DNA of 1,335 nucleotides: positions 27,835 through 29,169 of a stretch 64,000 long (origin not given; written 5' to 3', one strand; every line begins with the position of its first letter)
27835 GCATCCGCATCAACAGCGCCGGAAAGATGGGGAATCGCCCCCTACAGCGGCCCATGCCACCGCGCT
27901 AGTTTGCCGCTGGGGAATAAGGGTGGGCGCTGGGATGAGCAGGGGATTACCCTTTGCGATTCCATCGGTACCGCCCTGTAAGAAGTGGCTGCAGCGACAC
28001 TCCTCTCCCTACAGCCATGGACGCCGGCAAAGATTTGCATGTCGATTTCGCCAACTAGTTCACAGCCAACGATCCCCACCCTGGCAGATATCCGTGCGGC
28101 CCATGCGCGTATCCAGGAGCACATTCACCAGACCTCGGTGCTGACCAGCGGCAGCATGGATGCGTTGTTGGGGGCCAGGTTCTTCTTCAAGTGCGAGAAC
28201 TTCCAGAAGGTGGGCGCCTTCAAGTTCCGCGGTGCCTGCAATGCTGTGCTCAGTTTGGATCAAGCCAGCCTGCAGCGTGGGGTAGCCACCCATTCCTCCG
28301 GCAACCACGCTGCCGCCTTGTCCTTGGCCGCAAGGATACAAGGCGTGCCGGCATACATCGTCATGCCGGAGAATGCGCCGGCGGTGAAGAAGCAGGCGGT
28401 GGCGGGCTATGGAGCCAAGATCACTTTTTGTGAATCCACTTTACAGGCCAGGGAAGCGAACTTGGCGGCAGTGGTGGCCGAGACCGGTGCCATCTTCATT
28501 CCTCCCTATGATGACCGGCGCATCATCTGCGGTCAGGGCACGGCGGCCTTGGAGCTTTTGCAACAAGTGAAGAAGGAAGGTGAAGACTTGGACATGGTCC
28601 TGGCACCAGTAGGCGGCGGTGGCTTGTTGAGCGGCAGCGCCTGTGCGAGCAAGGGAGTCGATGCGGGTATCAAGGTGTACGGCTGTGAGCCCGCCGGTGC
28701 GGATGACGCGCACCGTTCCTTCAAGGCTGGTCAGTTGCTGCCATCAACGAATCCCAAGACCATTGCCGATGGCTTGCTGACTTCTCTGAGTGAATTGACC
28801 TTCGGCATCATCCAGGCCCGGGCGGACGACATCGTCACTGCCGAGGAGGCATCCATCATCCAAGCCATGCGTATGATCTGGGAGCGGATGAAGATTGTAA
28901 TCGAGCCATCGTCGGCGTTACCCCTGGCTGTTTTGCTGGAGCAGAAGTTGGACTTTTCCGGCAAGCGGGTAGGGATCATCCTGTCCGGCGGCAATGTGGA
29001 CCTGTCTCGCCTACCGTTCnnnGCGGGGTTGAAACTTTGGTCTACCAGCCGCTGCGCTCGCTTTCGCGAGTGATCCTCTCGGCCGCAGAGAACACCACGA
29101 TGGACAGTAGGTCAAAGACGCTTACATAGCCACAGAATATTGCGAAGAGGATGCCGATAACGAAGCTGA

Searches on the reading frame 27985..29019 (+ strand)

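Call 9: search_protein_families(library=pfam, proteins=[window:27985-29019:+])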
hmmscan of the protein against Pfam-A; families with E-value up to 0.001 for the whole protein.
window:27985-29019:+ (345 aa): 1 family
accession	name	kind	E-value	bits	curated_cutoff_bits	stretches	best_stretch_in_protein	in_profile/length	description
PF00291.31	PALP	-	5.8e-73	246.2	35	1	43-335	1-295/295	Pyridoxal-phosphate dependent enzyme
